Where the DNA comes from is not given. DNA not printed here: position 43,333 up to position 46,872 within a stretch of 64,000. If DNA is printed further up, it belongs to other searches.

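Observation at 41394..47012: Four-gene candidate defence operon: RadC-N HhH protein, MmeI-like methyltransferase fusion, OLD-family ATPase/Toprim nuclease and a small ORF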

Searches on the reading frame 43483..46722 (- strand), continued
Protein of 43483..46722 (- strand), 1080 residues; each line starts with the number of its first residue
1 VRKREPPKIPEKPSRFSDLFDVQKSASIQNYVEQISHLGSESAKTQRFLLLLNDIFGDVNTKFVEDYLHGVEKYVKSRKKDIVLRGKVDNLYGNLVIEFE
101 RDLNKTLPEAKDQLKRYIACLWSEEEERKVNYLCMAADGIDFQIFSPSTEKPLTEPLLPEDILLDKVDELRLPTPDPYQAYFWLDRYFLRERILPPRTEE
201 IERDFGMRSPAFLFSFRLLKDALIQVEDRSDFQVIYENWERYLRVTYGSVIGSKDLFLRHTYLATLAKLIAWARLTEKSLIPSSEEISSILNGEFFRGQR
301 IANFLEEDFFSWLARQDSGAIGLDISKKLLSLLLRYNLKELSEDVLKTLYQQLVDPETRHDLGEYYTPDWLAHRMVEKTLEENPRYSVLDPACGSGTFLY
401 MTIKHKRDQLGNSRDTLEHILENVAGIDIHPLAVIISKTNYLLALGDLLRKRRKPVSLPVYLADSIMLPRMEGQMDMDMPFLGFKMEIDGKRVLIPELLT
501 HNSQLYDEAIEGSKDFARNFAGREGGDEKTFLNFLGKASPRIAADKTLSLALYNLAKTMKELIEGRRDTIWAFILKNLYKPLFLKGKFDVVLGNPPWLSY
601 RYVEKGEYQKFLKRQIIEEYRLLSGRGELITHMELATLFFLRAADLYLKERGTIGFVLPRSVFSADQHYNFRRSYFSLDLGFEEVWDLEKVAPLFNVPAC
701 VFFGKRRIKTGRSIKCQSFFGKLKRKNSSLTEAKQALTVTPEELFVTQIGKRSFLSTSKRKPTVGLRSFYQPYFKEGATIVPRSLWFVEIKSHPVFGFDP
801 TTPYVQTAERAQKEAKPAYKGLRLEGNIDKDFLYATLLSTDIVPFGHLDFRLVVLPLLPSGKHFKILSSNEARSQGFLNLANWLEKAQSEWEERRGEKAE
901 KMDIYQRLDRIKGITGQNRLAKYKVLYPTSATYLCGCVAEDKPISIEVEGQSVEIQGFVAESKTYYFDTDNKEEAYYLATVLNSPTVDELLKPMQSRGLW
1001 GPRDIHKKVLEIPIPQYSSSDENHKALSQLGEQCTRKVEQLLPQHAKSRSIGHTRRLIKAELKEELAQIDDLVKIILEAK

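Call 24: search_protein_families(library=pfam, proteins=[L010:405-785:+, L010:782-1177:+, L017:7369-7596:+, L017:7575-7988:+, L031:5978-6232:+, L010:4552-6567:+, L011:11327-12466:+, L011:12494-13459:+, L014:11262-11501:+], max_evalue=0.001)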
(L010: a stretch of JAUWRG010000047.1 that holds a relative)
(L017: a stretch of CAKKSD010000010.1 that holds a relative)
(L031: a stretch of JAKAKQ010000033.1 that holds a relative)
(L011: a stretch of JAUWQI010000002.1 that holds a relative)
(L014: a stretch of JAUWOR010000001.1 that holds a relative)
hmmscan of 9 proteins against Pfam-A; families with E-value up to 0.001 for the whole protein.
L010:405-785:+ (126 aa): 4 families
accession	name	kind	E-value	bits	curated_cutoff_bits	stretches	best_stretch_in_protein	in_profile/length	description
PF01909.29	NTP_transf_2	-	9.6e-09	36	21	1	39-85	13-63/93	Nucleotidyltransferase domain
PF18765.7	Polbeta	-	4.1e-07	30.5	26.9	1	40-85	12-57/93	Polymerase beta, Nucleotidyltransferase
PF22600.2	MTPAP-like_central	-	8.4e-05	23.1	27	1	20-81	19-79/139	Poly(A) RNA polymerase, mitochondrial-like, central palm domain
PF14792.12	DNA_pol_B_palm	-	0.0007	20.3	25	1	20-85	4-69/113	DNA polymerase beta palm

L010:782-1177:+ (131 aa): 1 family
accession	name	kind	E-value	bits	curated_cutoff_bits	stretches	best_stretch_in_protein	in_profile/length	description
PF05168.19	HEPN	-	1.9e-20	73.6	22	1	9-123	3-116/117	HEPN domain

L017:7369-7596:+ (75 aa): 0 families

L017:7575-7988:+ (137 aa): 2 families
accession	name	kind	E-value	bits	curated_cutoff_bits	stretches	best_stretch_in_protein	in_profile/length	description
PF13470.12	PIN_3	-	5e-19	69.7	27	1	6-112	1-114/115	PIN domain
PF01850.27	PIN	-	3.1e-07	31.4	23.6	1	7-118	1-118/120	PIN domain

L031:5978-6232:+ (84 aa): 2 families
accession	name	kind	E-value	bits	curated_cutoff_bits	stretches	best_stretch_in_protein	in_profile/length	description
PF05016.21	ParE_toxin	-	9.1e-13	49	23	1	4-82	1-89/89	ParE toxin of type II toxin-antitoxin system, parDE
PF06769.20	YoeB_toxin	-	0.00056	20.3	27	1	6-73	1-74/80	YoeB-like toxin of bacterial type II toxin-antitoxin system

L010:4552-6567:+ (671 aa): 1 family
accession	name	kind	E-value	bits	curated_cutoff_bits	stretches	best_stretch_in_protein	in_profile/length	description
PF01850.27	PIN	-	0.00087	20.3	23.6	0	254-351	2-95/120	PIN domain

L011:11327-12466:+ (379 aa): 0 families

L011:12494-13459:+ (321 aa): 2 families
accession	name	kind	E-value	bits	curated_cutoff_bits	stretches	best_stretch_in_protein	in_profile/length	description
PF20903.3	SPL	-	1.3e-19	70.7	27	1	58-231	83-254/338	Spore photoproduct lyase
PF04055.27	Radical_SAM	-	2.9e-05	24.7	29.5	1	60-208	5-146/166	Radical SAM superfamily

L014:11262-11501:+ (79 aa): 1 family
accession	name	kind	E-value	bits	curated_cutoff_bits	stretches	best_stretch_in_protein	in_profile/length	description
PF13280.12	WYL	-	1.6e-05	25.3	21.8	1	3-64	2-68/70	WYL domain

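Call 45: predict_structure(alignment_id=A3)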
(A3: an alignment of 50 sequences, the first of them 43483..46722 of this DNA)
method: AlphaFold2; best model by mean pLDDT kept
length: 1080 residues; sequences in the alignment: 50
mean_pLDDT: 68.6   pTM: 0.64
mean pLDDT of the five models: 68.6, 67.7, 65.9, 64.8, 62.7
residues with pLDDT >= 90: 136; 70-90: 481; 50-70: 233; < 50: 230
segments of 3 or more residues with pLDDT < 50: 1-19, 61-93, 356-363, 782-855, 911-914, 921-943, 956-970, 974-976, 978-980, 983-986, 988-1017, 1047-1052
pLDDT, mean of each block of 10 residues (from residue 1): 31 37 70 72 66 64 48 42 27 54 61 78 67 70 79 77 80 68 64 66 73 84 87 86 67 81 92 83 86 86 74 83 86 80 76 57 64 95 94 85 94 93 89 88 89 86 78 62 79 84 84 88 85 87 85 88 82 81 90 79 76 89 79 84 92 90 64 84 91 81 91 89 81 91 79 70 60 70 40 29 26 29 29 39 40 47 67 67 64 63 62 52 30 25 49 45 38 49 49 34 28 40 65 64 57 61 72 58
secondary structure, 60 per line:
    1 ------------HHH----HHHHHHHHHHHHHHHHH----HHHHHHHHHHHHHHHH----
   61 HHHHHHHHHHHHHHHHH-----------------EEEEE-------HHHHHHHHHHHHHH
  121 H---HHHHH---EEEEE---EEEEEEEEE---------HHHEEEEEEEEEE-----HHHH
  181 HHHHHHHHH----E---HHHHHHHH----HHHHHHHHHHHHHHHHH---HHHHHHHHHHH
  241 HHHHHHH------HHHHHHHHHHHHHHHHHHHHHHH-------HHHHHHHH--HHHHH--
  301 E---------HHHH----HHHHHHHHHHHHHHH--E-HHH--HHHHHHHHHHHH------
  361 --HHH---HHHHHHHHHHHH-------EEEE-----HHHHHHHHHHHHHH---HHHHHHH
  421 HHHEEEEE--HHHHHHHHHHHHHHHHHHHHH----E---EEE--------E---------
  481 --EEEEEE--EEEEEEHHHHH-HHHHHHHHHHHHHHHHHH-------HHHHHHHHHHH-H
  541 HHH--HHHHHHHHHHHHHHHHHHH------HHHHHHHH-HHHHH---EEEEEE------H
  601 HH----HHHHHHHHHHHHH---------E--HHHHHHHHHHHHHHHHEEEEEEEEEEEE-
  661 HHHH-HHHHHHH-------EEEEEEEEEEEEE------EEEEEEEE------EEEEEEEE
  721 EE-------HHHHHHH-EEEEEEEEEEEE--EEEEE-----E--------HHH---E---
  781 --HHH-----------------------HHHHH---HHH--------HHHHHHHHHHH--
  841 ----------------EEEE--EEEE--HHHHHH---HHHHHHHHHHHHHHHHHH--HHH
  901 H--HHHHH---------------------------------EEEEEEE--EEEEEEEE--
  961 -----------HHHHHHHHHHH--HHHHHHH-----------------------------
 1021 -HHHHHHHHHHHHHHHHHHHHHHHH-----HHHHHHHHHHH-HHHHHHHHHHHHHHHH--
elements in order (helices of 4 or more, strands of 3 or more residues): H20-36 H41-56 H61-77 E95-99 H107-121 H125-129 E133-137 E141-149 E162-171 H177-189 H198-205 H210-226 H230-247 H254-276 H284-291 H294-298 H311-314 H319-333 H343-354 H369-380 E388-391 H397-410 H414-423 E424-428 H431-451 E460-462 E483-488 E491-496 H497-501 H503-520 H528-538 H540-543 H546-564 H571-578 H580-584 E588-593 H607-619 H632-647 E648-659 H661-664 H666-672 E680-692 E699-706 E713-722 H730-736 E738-749 E752-756 H809-813 H828-838 E857-860 E863-866 H869-874 H878-895 H898-901 H904-908 E942-948 E951-958 H972-982 H985-991 H1022-1045 H1051-1061 H1063-1078

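Call 47: fold_search(model_id=the predicted structure, library=pdb)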
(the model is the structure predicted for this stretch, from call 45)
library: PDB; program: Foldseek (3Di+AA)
matches with E <= 10: 481; with E <= 0.001: 81
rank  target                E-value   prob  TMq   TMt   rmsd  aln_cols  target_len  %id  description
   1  7lo5_C                4.7e-12  1.00  0.29  0.31  16.9       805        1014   12  cryoEM structure DrdV-DNA complex (released 2021-03-17)
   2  7lo5_B                2.2e-11  1.00  0.29  0.30  16.9       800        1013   14  cryoEM structure DrdV-DNA complex (released 2021-03-17)
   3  7lo5_A                2.8e-11  1.00  0.28  0.29  17.2       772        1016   15  cryoEM structure DrdV-DNA complex (released 2021-03-17)
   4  7lvv_A                5.6e-11  1.00  0.28  0.29  17.2       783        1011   13  cryoEM structure DrdV-DNA complex (released 2021-03-17)
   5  7lvv_B                6.7e-11  1.00  0.28  0.29  18.1       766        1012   14  cryoEM structure DrdV-DNA complex (released 2021-03-17)
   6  7lo5_D                1.7e-10  1.00  0.29  0.31  17.5       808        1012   13  cryoEM structure DrdV-DNA complex (released 2021-03-17)
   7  9ewz_C                2.3e-10  1.00  0.26  0.23  14.3       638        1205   16  Cryo-EM structure of the E. coli BrxX methyltransferase in complex with DNA (released 2025-03-05)
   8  8c45_A                2.9e-10  1.00  0.29  0.26  11.3       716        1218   14  PglX methyltransferase from the Salmonella BREX phage defence system (aka BrxX) (released 2024-07-10)
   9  8q56_A                3.2e-10  1.00  0.26  0.23  13.9       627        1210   15  PglX methyltransferase of Salmonella BREX phage defence system (aka BrxX) bound to inhibitor Ocr (released 2024-08-21)
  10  4xqk_A                4.3e-10  1.00  0.26  0.19  10.2       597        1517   14  ATP-dependent Type ISP restriction-modification enzyme LlaBIII bound to DNA (released 2015-09-16)
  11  8zek_A                4.3e-10  1.00  0.28  0.26  10.7       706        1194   14  Cryo-EM structure of the E. coli BrxX methyltransferase complexed with Ocr (released 2024-12-11)
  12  4xqk_B                5.0e-10  1.00  0.26  0.20   9.7       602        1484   13  ATP-dependent Type ISP restriction-modification enzyme LlaBIII bound to DNA (released 2015-09-16)
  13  8c45_B                2.7e-09  1.00  0.26  0.23  13.6       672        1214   15  PglX methyltransferase from the Salmonella BREX phage defence system (aka BrxX) (released 2024-07-10)
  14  7lni_A                3.5e-09  1.00  0.19  0.35  26.0       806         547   13  SeMet CamA Adenine Methyltransferase Complexed to Cognate Substrate DNA (released 2021-05-19)
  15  7lt5_C                3.5e-09  1.00  0.20  0.36  24.6       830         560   12  CamA Adenine Methyltransferase Complexed to Cognate Substrate DNA and Cofactor SAH (released 2021-05-19)
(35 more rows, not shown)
